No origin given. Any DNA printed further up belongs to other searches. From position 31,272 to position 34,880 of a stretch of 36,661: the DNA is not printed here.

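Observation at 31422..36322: CbbQ/NorQ ATPase, metallophosphoesterase and giant NorD/CbbO-like vWA protein: a Q/O-type remodelling module with no known client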

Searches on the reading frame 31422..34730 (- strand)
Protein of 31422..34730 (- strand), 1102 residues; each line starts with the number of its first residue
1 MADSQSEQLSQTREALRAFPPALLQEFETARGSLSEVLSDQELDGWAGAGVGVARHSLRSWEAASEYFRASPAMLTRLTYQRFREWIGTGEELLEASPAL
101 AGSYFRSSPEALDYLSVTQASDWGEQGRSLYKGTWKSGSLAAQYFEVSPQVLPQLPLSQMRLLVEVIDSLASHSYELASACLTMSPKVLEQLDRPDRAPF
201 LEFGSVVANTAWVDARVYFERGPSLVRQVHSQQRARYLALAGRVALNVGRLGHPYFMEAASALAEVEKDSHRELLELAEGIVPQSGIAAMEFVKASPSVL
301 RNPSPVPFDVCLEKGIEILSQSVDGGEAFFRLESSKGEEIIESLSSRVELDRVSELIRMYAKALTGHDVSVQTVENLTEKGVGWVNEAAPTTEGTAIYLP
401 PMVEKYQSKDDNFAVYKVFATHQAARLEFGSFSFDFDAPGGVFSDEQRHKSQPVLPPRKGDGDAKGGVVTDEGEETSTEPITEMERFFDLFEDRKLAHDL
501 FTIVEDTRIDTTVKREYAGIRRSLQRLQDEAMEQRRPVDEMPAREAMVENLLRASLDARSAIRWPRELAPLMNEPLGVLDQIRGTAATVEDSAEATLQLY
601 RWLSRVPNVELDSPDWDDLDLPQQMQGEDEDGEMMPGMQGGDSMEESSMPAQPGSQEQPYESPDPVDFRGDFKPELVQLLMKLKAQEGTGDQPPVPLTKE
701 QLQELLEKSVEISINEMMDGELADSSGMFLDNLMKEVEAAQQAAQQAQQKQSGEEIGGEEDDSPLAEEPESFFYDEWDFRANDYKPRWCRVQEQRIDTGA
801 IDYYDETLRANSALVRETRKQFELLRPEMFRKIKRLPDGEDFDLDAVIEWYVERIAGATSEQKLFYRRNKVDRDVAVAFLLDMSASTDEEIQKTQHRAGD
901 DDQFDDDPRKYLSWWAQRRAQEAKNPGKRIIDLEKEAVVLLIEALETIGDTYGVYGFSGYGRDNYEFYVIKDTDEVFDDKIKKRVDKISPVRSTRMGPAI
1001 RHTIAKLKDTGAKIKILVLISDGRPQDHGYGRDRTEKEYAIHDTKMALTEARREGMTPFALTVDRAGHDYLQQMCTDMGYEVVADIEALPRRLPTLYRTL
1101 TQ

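Call 3: search_protein_families(library=pfam, proteins=[window:31422-34730:-], max_evalue=0.01)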
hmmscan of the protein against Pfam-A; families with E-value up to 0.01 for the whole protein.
window:31422-34730:- (1102 aa): 2 families
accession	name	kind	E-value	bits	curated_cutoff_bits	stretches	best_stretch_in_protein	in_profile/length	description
PF00092.34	VWA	-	5.5e-07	30.4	23.8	1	931-1079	17-155/174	von Willebrand factor type A domain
PF13519.12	VWA_2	-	0.0031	18.6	27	0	926-1023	16-106/107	von Willebrand factor type A domain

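Call 4: search_protein_families(library=ncbifam, proteins=[window:31422-34730:-], max_evalue=0.01)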
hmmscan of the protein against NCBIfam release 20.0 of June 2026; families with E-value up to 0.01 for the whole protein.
window:31422-34730:- (1102 aa): 0 families

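Call 5: search_protein_families(library=padloc, proteins=[window:31422-34730:-], max_evalue=0.01)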
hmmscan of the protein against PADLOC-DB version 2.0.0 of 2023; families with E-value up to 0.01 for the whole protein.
window:31422-34730:- (1102 aa): 0 families
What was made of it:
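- No significant PADLOC hit (call 5).
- Tried and rejected: No significant hits (call 5).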

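Call 7: find_homologous_proteins(query=window:31422-34730:-)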
Query window:31422-34730:- (1102 aa): 774 proteins with E <= 0.001 among 8000 candidates; the best 120 are listed.
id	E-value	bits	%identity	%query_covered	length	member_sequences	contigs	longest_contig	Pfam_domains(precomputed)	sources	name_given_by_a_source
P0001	0.0e+0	2337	95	100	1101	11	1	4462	PF00092.35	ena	-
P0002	0.0e+0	2072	84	100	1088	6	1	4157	PF00092.35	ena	-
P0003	0.0e+0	2069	84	100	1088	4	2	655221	PF00092.35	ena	-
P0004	0.0e+0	2037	82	100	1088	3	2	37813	PF00092.35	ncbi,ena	-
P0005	0.0e+0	2036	83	100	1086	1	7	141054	PF00092.35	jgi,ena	jgi:nitric oxide reductase NorD protein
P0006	0.0e+0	1748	72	100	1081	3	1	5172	PF00092.35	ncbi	-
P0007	0.0e+0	1726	71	100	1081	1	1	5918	PF00092.35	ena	-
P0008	0.0e+0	1701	71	99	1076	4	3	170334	PF00092.35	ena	-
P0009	0.0e+0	1694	71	99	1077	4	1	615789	PF00092.35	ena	-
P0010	0.0e+0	1685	70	99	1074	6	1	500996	PF00092.35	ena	-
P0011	0.0e+0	1682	71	99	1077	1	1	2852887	PF00092.35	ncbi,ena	-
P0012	0.0e+0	1682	69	100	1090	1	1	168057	PF00092.35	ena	-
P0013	0.0e+0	1681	71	99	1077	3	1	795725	PF00092.35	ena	-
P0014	0.0e+0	1680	71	99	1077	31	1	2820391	PF00092.35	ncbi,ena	-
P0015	0.0e+0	1678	70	99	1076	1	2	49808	PF00092.35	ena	-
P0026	0.0e+0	1667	69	99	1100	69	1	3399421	-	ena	-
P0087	0.0e+0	1252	56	98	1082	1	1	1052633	PF00092.35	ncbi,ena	-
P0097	0.0e+0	1246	53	100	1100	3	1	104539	-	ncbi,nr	ncbi:MAG TPA: hypothetical protein VMR52_04455 [Dehalococcoidia bacterium]|nr:hypothetical protein [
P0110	0.0e+0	1241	53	98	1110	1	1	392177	PF00092.35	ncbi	ncbi:MAG: hypothetical protein WEB00_09145 [Dehalococcoidia bacterium]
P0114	0.0e+0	1239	53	99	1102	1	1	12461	-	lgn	-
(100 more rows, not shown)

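Call 8: find_related_loci(query=window:31422-34730:-, collection=genome_contigs, flank=10000)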
Query window:31422-34730:- (1102 aa) in genome_contigs; peptide patterns used: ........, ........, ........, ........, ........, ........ (x = any residue, [..] = any of these).
96 stretches matched a pattern; 54 encode a relative of the query (tblastn E <= 1e-3); 54 distinct loci.
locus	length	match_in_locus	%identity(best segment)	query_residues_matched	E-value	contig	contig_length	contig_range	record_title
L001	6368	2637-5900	84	1-1102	0e+0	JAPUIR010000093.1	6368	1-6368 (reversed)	MAG: Chloroflexota bacterium isolate KW1-S08_30 KW1-S08_30_cg93, whole genome shotgun sequence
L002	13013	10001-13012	93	1-1007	0e+0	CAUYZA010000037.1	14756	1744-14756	MAG: Dehalococcoidia bacterium isolate CB27_AW.80 genome assembly, contig: Ga0310120_10002095, whole genome shotgun sequ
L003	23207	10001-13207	69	9-1102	0e+0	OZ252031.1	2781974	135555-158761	MAG: Dehalococcoidia bacterium isolate dff2a26e-0c85-4687-84f1-4c242d812589 genome assembly, chromosome: 1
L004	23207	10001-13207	71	4-1102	0e+0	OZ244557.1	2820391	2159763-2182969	MAG: Dehalococcoidia bacterium isolate 17c548fc-85ac-4b32-8eac-b178c1b3bdc7 genome assembly, chromosome: 1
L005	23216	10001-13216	70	4-1102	0e+0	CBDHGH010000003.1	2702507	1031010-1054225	MAG: Dehalococcoidia bacterium isolate 575575bf-984b-4cd3-a7b8-18ad3858fffb genome assembly, contig: contig_3, whole gen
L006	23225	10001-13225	70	6-1102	0e+0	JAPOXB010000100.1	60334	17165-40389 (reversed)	MAG: Chloroflexota bacterium isolate COS3_bin_15 NODE_206_length_60334_cov_15.3411, whole genome shotgun sequence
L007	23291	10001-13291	69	2-1101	0e+0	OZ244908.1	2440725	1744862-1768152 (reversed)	MAG: Dehalococcoidia bacterium isolate 4e1ca7e8-23ed-493e-8853-47fc69ff5430 genome assembly, chromosome: 1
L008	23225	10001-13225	70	6-1102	0e+0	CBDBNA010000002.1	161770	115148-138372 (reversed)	MAG: Dehalococcoidia bacterium isolate 8dc3bd6b-4dda-4c2a-a60a-45dc8dd64482 genome assembly, contig: contig_2, whole gen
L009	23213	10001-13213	62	1-1097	0e+0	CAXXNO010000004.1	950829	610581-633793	MAG: Dehalococcoidia bacterium isolate 4c69b660-97cb-4d58-b3cc-8ba09491c4a9 genome assembly, contig: contig_4, whole gen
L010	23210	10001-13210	60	9-1102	0e+0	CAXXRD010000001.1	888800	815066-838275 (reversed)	MAG: Dehalococcoidia bacterium isolate bf7c6e82-8c7d-4327-8e5a-8ebf02c99848 genome assembly, contig: contig_1, whole gen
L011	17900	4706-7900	60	9-1097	0e+0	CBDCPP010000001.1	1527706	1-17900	MAG: Dehalococcoidia bacterium isolate ce4ed754-9089-45ac-9df7-8ad5b357a940 genome assembly, contig: contig_1, whole gen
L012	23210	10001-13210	60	9-1102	0e+0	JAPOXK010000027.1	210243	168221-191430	MAG: Chloroflexota bacterium isolate COS3_bin_3 NODE_28_length_210243_cov_21.3386, whole genome shotgun sequence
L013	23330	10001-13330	55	9-1102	0e+0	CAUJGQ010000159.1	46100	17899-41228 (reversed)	MAG: Chloroflexota bacterium isolate KLAP209 genome assembly, contig: KLAP209_172502, whole genome shotgun sequence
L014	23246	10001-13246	67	1-1102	0e+0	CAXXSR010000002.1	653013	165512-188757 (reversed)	MAG: Dehalococcoidia bacterium isolate e3f0780b-4b09-4c69-8f5a-dbfb53346339 genome assembly, contig: contig_2, whole gen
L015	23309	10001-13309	52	1-1101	0e+0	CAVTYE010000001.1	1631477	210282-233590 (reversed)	MAG: uncultured Chloroflexia bacterium isolate MFD04944.bin.2.175 genome assembly, contig: contig_16245, whole genome sh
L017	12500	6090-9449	52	10-1101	0e+0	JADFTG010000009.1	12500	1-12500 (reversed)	MAG: Chloroflexota bacterium isolate B9T1B11 B9T1B11_NODE848, whole genome shotgun sequence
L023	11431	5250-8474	52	18-1102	0e+0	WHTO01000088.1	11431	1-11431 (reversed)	MAG: Dehalococcoidia bacterium isolate Dino_bin39 NODE_6354_length_11431_cov_1.5939, whole genome shotgun sequence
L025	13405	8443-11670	51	16-1100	0e+0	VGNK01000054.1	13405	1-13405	MAG: Chloroflexi bacterium isolate K_Offshore_120m_m2_037 K_Offshore_120m_m2_037_Ga0194131_10008430, whole genome shotgu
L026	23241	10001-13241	53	2-1101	0e+0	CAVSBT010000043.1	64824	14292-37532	MAG: uncultured Chloroflexia bacterium isolate MFD04408.bin.2.164 genome assembly, contig: contig_62205, whole genome sh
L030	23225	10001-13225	70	6-1102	0e+0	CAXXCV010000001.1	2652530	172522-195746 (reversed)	MAG: Dehalococcoidia bacterium isolate f314fda6-7770-4086-b832-64b1c017fe61 genome assembly, contig: contig_1, whole gen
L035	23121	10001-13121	68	46-1102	0e+0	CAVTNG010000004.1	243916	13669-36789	MAG: uncultured Chloroflexia bacterium isolate MFD02199.bin.2.91 genome assembly, contig: contig_17066, whole genome sho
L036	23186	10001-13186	47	8-1102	0e+0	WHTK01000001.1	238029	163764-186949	MAG: Dehalococcoidia bacterium isolate Dino_bin34 NODE_22_length_238029_cov_2.81296, whole genome shotgun sequence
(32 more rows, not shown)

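Call 12: search_protein_families(library=pfam, proteins=[L015:8936-9943:+, L026:9306-9989:+, L036:8134-8964:+, L036:9040-9555:+, L017:5674-6165:+, L013:8687-9994:-, L023:4188-5126:+], max_evalue=0.001)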
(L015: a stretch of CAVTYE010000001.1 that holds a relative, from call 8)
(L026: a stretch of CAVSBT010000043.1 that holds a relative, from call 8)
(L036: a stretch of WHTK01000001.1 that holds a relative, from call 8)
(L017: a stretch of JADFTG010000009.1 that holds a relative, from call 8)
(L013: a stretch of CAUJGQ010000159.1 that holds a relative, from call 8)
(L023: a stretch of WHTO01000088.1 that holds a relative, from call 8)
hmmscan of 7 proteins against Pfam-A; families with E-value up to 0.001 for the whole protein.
L015:8936-9943:+ (335 aa): 4 families
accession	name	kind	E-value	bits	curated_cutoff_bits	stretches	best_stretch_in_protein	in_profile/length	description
PF00106.31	adh_short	-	2.5e-28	99.3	26.6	1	39-241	1-190/195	short chain dehydrogenase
PF13561.12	adh_short_C2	-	4.7e-19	69.3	27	1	45-255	1-197/236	Enoyl-(Acyl carrier protein) reductase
PF08659.16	KR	-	4e-08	33.8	22.6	1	41-129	3-93/180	KR domain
PF01370.27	Epimerase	-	2.1e-07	31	20.9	1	41-234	1-176/240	NAD dependent epimerase/dehydratase family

L026:9306-9989:+ (227 aa): 1 family
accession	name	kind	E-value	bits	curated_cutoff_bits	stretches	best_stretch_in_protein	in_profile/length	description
PF00160.26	Pro_isomerase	-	2.5e-42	145.3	21.7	1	79-209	3-144/159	Cyclophilin type peptidyl-prolyl cis-trans isomerase/CLD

L036:8134-8964:+ (276 aa): 1 family
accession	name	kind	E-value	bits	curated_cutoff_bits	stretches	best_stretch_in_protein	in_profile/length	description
PF00160.26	Pro_isomerase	-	2.1e-42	145.5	21.7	1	133-269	2-144/159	Cyclophilin type peptidyl-prolyl cis-trans isomerase/CLD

L036:9040-9555:+ (171 aa): 1 family
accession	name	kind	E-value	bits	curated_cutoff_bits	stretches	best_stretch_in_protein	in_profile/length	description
PF00160.26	Pro_isomerase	-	1.1e-44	152.9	21.7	1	32-162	3-142/159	Cyclophilin type peptidyl-prolyl cis-trans isomerase/CLD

L017:5674-6165:+ (163 aa): 0 families

L013:8687-9994:- (435 aa): 0 families

L023:4188-5126:+ (312 aa): 0 families

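Call 13: search_solved_structures(query=window:31422-34730:-, max_evalue=0.01, show_alignments=2)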
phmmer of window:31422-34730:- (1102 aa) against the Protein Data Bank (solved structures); distinct sequences matched with E-value up to 0.01: 2.
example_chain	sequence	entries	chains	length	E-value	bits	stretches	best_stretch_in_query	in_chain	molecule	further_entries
9qhd_G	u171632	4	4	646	1.3e-37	132.3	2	920-1100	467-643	Nitric oxide reductase NorD protein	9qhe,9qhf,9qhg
9qh6_G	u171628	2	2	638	2.5e-28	101.6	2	920-1100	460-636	von Willebrand factor, type A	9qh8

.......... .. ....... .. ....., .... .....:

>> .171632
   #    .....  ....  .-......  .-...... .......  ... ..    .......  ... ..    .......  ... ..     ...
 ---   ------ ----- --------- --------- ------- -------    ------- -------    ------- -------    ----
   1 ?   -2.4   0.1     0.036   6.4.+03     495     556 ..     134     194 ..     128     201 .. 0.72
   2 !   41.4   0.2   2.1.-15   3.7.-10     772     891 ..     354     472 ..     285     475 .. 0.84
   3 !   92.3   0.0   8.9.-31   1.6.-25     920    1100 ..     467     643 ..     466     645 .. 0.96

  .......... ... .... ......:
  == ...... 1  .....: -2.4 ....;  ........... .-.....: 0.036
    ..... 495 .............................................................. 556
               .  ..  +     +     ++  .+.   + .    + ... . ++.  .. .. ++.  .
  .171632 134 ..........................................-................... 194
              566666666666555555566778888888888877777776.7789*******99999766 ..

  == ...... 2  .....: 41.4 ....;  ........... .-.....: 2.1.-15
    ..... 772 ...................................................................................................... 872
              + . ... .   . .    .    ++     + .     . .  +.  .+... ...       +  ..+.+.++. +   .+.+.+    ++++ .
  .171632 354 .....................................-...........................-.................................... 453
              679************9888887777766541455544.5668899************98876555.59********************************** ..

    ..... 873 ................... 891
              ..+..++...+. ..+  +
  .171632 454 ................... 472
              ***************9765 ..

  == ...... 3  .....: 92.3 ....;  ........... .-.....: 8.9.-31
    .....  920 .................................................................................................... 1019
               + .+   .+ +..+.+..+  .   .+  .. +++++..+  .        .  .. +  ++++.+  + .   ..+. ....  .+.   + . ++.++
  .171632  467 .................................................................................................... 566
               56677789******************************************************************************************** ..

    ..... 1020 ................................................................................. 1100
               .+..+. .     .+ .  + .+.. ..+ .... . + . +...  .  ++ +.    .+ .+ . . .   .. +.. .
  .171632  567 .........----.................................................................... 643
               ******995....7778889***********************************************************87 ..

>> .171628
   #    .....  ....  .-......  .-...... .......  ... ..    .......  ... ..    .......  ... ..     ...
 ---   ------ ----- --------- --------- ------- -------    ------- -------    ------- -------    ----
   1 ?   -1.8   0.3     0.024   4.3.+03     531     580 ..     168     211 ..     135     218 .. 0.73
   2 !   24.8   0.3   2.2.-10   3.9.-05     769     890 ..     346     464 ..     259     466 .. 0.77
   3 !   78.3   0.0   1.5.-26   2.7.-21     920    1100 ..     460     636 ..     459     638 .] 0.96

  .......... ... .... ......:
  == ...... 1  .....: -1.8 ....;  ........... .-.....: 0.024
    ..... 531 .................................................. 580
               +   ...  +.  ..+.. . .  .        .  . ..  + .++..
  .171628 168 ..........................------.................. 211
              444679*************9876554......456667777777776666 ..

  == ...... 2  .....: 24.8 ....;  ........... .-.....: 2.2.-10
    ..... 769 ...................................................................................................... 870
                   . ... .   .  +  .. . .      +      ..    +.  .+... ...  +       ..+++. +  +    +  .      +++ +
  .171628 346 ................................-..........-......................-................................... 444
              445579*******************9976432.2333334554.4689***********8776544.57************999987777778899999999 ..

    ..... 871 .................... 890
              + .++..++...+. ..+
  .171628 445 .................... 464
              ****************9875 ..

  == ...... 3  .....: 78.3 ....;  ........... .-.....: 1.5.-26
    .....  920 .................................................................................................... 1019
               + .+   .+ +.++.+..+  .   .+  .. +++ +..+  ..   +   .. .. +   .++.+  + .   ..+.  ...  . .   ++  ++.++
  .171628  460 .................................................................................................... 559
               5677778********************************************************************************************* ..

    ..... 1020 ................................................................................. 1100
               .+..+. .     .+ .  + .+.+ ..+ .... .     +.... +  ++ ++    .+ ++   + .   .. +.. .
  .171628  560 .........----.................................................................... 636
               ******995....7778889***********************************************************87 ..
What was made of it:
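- On NorQD (NO-reductase maturation): O is 1102 aa. Only residues 769-1100 align significantly to NorD (call 13).
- Checked: Residues 769-1100 align to solved NorD chains at E 1e-37 (call 13).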
